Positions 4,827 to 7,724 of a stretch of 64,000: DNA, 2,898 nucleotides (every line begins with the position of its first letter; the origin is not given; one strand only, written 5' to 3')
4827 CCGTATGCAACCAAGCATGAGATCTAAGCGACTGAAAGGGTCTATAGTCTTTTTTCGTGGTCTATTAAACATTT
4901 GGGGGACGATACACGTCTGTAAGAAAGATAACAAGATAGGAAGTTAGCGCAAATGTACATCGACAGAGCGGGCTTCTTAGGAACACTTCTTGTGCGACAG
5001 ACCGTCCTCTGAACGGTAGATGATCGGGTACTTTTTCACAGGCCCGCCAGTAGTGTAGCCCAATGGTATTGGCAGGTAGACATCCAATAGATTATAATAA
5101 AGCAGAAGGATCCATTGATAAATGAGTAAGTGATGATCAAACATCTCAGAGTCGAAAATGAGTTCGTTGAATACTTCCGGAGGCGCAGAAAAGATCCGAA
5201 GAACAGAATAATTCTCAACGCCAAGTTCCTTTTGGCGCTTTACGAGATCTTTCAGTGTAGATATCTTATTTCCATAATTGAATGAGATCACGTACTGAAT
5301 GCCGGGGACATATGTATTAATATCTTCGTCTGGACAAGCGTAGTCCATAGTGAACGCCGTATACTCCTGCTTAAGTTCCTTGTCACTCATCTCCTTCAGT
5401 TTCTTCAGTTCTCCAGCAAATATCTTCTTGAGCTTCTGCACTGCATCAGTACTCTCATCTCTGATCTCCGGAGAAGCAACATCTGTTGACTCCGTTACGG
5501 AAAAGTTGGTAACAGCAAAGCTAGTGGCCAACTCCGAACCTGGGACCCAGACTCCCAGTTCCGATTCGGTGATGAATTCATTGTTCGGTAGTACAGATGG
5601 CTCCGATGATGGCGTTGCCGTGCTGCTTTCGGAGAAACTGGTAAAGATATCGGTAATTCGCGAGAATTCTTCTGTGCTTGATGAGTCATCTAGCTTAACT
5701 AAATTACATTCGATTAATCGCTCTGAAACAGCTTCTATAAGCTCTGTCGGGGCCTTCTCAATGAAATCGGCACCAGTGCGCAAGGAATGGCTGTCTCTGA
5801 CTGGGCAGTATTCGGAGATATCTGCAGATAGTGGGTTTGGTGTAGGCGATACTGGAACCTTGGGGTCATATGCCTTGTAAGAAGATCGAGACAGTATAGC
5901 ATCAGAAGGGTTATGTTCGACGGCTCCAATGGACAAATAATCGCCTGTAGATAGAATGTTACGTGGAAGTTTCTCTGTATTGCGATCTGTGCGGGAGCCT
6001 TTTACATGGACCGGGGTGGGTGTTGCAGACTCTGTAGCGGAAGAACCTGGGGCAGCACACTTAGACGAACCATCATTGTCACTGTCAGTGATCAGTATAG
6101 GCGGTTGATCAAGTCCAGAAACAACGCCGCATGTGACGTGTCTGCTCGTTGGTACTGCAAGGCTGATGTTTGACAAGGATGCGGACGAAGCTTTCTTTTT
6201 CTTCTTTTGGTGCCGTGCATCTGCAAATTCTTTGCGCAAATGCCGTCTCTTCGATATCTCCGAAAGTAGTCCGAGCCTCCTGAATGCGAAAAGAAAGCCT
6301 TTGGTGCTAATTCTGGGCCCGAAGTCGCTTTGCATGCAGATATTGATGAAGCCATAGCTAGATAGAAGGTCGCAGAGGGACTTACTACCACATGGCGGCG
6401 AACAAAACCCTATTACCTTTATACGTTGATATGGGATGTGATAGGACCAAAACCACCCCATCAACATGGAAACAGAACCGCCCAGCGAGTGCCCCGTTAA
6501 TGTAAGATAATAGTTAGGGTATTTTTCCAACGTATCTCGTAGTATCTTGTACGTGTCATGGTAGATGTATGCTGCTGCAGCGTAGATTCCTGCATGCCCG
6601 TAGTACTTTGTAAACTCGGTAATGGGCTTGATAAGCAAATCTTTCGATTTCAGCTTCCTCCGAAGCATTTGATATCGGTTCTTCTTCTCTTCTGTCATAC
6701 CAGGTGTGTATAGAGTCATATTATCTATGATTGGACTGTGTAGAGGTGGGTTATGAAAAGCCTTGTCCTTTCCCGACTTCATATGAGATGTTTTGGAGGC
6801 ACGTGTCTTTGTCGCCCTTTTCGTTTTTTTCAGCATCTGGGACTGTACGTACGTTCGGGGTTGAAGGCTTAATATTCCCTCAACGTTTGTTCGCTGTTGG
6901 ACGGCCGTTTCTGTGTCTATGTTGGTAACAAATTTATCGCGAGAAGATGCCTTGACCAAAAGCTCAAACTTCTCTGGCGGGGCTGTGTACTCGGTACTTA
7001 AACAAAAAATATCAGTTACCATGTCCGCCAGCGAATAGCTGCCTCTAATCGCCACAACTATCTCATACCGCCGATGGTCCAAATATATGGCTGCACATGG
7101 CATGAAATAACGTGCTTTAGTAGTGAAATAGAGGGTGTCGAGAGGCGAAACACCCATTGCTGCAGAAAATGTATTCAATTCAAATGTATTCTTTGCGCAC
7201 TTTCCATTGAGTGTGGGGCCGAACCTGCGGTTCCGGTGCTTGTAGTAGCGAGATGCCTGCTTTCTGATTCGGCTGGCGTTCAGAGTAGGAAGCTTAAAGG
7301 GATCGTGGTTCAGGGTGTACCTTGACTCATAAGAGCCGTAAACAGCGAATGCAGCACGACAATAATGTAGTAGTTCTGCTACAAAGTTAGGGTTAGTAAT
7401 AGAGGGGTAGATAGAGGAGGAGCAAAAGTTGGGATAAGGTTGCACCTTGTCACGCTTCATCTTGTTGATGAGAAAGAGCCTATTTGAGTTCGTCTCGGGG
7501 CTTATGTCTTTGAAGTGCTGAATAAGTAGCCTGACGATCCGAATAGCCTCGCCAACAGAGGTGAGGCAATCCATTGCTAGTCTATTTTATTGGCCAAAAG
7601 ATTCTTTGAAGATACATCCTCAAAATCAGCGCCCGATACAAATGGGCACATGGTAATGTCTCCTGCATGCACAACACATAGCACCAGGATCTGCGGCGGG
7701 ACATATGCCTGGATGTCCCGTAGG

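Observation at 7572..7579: Tandem same-strand genes separated by only 2 nt (exonuclease stop to lipase start)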

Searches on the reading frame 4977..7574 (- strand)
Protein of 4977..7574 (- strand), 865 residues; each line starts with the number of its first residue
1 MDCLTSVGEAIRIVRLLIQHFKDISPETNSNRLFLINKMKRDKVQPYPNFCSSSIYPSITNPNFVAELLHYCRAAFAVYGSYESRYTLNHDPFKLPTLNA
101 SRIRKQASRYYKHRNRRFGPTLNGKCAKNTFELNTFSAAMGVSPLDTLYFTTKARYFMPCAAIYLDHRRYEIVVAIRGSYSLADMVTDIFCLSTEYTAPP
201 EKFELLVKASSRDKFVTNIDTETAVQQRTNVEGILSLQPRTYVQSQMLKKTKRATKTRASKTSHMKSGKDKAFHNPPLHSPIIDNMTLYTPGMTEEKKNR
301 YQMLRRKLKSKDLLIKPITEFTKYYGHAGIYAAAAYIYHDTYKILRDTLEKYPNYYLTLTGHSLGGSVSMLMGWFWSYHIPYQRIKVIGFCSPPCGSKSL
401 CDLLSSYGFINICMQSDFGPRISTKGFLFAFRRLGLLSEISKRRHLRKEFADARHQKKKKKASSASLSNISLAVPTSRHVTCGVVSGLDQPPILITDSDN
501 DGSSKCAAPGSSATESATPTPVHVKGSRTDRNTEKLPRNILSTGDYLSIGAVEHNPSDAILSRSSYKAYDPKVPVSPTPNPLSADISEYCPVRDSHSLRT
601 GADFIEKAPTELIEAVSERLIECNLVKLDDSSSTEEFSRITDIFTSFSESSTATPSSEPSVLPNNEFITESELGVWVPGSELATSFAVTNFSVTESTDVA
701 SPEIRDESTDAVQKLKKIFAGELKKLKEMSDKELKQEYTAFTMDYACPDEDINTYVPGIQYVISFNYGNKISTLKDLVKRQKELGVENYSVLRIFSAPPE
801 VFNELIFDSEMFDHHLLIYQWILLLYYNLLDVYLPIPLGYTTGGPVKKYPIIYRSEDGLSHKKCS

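Call 7: search_protein_families(library=pfam, proteins=[window:4977-7574:-], max_evalue=0.01)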
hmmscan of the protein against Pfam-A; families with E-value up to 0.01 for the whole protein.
window:4977-7574:- (865 aa): 1 family
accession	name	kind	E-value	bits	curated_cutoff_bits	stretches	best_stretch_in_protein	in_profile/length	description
PF01764.32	Lipase_3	-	2.8e-18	66.6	22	1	320-424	30-137/140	Lipase (class 3)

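Call 9: find_homologous_proteins(query=window:4977-7574:-)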
Query window:4977-7574:- (865 aa): 9 proteins with E <= 0.001 among 7108 candidates.
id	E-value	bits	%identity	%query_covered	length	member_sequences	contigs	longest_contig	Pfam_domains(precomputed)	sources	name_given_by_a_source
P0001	0.0e+0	1978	100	100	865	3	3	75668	PF01764.32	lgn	-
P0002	0.0e+0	1822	92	100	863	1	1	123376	PF01764.32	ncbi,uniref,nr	ncbi:Hypothetical protein GLP15_198 [Giardia lamblia P15]|uniref:sn-1-specific diacylglycerol lipase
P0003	0.0e+0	1671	83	100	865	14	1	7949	PF01764.32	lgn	-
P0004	0.0e+0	1567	79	99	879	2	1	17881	PF01764.32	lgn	-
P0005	0.0e+0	1515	75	100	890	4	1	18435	PF01764.32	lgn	-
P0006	1.3e-174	601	49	52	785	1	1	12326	PF01764.32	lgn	-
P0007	3.9e-171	589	48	52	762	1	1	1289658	PF01764.32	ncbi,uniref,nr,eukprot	ncbi:Lipase [Giardia muris]|uniref:sn-1-specific diacylglycerol lipase n=1 Tax=Giardia muris TaxID=5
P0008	5.5e-10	56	26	15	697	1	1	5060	PF01764.32,PF00561.27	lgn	-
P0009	1.9e-6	44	31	16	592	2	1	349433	PF01764.32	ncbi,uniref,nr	ncbi:unnamed protein product [Peronospora belbahrii]|uniref:Fungal lipase-type domain-containing pro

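Call 11: list_cluster_members(proteins=[window:4977-7574:-, window:7577-9469:-, window:25346-27499:+])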
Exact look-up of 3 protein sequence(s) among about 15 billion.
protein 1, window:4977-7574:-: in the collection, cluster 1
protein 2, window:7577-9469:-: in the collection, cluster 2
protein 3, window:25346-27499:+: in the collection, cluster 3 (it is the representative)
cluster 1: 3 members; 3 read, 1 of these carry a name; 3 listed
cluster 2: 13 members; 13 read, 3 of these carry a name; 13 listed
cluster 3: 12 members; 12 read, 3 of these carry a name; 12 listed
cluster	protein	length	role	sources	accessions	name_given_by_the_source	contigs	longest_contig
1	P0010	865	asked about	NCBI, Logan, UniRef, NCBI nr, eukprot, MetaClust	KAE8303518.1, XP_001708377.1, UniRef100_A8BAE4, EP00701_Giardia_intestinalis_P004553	Lipase [Giardia duodenalis] | sn-1-specific diacylglycerol lipase n=1 Tax=Giardia intestinalis (strain ATCC 50803 / WB ... | Lipase [Giardia intestinalis]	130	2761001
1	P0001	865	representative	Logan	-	-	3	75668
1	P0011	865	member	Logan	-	-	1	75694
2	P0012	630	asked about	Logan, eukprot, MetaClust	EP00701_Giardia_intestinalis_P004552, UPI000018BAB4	XP_001708376.1 Exonuclease [Giardia lamblia ATCC 50803] | status=active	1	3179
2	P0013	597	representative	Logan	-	-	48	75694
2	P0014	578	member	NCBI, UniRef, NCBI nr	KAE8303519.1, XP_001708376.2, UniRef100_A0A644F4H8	Exonuclease [Giardia duodenalis] | Exonuclease n=1 Tax=Giardia intestinalis (strain ATCC 50803 / WB clone C6) TaxID=184922 ... | Exonuclease [Giardia intestinalis]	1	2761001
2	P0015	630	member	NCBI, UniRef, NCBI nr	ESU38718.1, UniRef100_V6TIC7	RNA exonuclease, DEDDh 3'-5' exonuclease domain [Giardia duodenalis] | RNA exonuclease, DEDDh 3'-5' exonuclease domain n=1 Tax=Giardia intestinalis TaxID=5741 ... | RNA exonuclease, DEDDh 3'-5' exonuclease domain [Giardia intestinalis]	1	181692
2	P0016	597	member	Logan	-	-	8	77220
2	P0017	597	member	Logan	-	-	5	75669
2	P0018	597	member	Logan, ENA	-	-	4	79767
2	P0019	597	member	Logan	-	-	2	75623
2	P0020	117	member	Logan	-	-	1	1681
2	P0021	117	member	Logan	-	-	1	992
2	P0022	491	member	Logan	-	-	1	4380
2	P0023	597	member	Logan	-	-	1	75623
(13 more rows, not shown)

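Call 13: find_encoding_contigs(protein=P0007, flank=4000, max_places=2)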
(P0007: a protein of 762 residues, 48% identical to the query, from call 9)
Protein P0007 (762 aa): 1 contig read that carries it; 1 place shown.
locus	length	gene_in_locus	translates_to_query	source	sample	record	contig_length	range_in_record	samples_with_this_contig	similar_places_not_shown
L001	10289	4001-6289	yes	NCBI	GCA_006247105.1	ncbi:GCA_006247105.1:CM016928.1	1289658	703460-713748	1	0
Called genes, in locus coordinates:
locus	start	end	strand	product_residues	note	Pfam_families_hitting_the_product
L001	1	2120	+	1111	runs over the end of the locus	PF00023:Ank (faint), PF12796:Ank_2 (weak), PF13606:Ank_3 (faint), PF13637:Ank_4 (faint), PF13857:Ank_5 (faint), PF12796:Ank_2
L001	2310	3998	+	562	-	-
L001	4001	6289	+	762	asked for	PF01764:Lipase_3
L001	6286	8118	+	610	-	-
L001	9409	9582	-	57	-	-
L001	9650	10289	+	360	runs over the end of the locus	PF01207:Dus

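Call 14: find_encoding_contigs(protein=P0002, flank=4000, max_places=2)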
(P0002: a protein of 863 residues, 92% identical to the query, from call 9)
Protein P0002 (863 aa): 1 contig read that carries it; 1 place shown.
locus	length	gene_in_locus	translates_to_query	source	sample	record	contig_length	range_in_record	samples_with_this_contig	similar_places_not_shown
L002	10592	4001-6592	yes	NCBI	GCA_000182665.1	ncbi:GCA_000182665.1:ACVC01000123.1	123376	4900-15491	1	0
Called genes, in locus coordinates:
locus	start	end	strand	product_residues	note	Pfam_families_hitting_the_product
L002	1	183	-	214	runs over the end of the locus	PF00583:Acetyltransf_1, PF13673:Acetyltransf_10, PF13508:Acetyltransf_7, PF13527:Acetyltransf_9 (faint)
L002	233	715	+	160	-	PF01176:eIF-1a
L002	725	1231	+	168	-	-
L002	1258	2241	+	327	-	PF01529:DHHC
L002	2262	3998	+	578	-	PF00929:RNase_T (faint)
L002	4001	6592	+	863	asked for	PF01764:Lipase_3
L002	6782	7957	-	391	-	PF12796:Ank_2, PF24521:Ank_KRIT1 (faint), PF13606:Ank_3 (faint), PF13637:Ank_4 (faint), PF13857:Ank_5, PF00023:Ank (weak), PF12796:Ank_2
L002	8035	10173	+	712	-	-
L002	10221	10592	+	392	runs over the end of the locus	PF01975:SurE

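Call 15: find_encoding_contigs(protein=P0003, flank=3000, max_places=1)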
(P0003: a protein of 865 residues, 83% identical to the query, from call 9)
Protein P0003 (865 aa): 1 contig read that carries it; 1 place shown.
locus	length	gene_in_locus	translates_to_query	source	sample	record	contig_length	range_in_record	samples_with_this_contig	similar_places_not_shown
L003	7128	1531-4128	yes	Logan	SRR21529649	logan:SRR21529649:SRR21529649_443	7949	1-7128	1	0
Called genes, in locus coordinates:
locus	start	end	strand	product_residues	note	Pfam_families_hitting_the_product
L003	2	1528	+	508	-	?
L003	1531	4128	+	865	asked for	PF01764:Lipase_3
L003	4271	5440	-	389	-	PF12796:Ank_2, PF13857:Ank_5 (faint), PF24521:Ank_KRIT1 (faint), PF00023:Ank (faint), PF13606:Ank_3 (faint), PF13637:Ank_4 (faint), PF12796:Ank_2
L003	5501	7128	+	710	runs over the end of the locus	-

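Call 16: find_encoding_contigs(protein=P0004, flank=3000, max_places=1)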
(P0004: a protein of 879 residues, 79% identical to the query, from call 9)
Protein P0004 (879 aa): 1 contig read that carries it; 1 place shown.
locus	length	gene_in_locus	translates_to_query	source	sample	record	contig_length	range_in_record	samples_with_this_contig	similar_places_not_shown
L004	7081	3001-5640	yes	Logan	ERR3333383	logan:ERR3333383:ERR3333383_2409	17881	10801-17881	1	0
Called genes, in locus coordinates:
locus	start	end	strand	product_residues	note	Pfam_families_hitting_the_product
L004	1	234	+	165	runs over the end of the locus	-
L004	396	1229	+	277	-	PF01529:DHHC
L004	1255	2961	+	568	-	PF00929:RNase_T (faint)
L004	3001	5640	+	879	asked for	PF01764:Lipase_3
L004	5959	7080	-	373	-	?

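Call 17: find_encoding_contigs(protein=P0005, flank=3000, max_places=1)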
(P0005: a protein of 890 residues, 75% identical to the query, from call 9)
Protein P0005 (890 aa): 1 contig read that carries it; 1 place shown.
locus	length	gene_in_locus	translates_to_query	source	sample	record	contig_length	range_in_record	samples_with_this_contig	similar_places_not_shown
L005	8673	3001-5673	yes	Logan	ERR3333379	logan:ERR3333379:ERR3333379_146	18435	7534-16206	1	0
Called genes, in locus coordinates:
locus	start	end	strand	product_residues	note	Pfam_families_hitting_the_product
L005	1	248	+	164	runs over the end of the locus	-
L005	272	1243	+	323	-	PF01529:DHHC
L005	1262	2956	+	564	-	PF00929:RNase_T (faint)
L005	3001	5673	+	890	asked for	PF01764:Lipase_3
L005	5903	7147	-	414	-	PF12796:Ank_2, PF24521:Ank_KRIT1 (faint), PF13857:Ank_5 (faint), PF00023:Ank (faint), PF13606:Ank_3 (faint), PF13637:Ank_4 (faint), PF12796:Ank_2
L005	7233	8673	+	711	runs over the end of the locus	-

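Call 18: find_encoding_contigs(protein=P0006, flank=3000, max_places=1)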
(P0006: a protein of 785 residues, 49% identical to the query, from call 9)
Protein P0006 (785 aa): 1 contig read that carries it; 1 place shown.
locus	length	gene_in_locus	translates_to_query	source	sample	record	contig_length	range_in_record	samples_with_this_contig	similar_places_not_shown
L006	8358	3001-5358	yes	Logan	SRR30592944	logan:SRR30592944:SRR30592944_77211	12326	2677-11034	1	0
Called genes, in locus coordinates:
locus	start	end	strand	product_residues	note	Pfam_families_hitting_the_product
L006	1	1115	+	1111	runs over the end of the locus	PF00023:Ank (faint), PF13606:Ank_3 (faint), PF12796:Ank_2, PF13637:Ank_4 (weak), PF13857:Ank_5 (weak), PF12796:Ank_2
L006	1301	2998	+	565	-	-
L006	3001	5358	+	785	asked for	PF01764:Lipase_3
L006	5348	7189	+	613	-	-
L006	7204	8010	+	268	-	PF01975:SurE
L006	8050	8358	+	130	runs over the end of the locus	-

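Call 39: find_encoding_contigs(protein=window:4977-7574:-, flank=10000, max_places=3)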
Protein window:4977-7574:- (865 aa): 23 contigs read that carry it; 3 places shown.
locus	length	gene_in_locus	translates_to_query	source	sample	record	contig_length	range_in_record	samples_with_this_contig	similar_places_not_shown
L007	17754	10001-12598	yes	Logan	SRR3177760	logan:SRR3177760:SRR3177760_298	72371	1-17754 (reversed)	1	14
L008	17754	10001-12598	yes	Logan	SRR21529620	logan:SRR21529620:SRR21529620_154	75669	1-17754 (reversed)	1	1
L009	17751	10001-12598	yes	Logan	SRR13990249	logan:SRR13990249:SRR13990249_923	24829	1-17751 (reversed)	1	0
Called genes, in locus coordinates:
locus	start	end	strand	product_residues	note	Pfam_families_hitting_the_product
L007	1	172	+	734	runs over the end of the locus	PF04121:Nup84_Nup100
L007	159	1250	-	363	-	-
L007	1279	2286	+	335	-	-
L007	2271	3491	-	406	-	PF01207:Dus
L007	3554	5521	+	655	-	PF02878:PGM_PMM_I, PF02879:PGM_PMM_II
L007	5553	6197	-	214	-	PF00583:Acetyltransf_1, PF13673:Acetyltransf_10, PF13508:Acetyltransf_7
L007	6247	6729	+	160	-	PF01176:eIF-1a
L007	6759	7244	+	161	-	-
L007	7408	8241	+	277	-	PF01529:DHHC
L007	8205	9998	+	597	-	PF00929:RNase_T (faint)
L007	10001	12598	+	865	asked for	PF01764:Lipase_3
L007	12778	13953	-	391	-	PF12796:Ank_2, PF24521:Ank_KRIT1 (faint), PF13606:Ank_3 (faint), PF13637:Ank_4 (weak), PF13857:Ank_5, PF00023:Ank (weak), PF12796:Ank_2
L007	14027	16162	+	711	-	-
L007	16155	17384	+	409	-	PF01975:SurE, PF09619:YscW (faint)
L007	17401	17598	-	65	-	-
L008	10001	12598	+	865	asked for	PF01764:Lipase_3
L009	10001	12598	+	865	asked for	PF01764:Lipase_3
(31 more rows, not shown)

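Call 50: list_cluster_members(proteins=[P0003, P0004, P0005, P0006])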
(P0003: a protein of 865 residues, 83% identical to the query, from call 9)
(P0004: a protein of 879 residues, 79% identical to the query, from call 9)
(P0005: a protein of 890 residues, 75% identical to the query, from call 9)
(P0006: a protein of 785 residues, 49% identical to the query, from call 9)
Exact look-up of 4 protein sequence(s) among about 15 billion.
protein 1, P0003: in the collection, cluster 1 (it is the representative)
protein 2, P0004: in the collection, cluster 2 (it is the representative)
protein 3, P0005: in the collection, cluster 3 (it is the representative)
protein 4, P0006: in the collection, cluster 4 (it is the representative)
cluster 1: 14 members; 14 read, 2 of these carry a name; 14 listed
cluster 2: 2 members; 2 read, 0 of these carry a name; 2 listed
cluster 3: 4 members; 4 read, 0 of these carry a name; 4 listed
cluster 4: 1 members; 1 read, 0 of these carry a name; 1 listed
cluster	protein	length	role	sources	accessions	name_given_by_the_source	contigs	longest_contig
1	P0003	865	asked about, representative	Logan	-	-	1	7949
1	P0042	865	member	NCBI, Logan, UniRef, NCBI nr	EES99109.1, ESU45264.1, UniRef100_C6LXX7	Lipase [Giardia duodenalis] | sn-1-specific diacylglycerol lipase n=2 Tax=Giardia intestinalis TaxID=5741 ... | Hypothetical protein GL50581_3648 [Giardia intestinalis ATCC 50581]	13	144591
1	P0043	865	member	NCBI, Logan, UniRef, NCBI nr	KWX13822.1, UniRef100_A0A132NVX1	Lipase [Giardia duodenalis assemblage B] | sn-1-specific diacylglycerol lipase n=1 Tax=Giardia duodenalis assemblage B TaxID=1394984 ... | Lipase [Giardia intestinalis assemblage B]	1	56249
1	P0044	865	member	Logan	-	-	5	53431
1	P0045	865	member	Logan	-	-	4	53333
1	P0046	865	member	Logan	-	-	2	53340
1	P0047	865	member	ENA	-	-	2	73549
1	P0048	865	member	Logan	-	-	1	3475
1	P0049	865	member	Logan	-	-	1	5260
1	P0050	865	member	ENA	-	-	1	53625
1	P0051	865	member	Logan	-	-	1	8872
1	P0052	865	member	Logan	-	-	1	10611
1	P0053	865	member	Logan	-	-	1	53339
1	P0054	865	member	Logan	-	-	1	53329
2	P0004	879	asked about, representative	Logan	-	-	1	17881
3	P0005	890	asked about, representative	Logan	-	-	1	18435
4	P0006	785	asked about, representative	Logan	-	-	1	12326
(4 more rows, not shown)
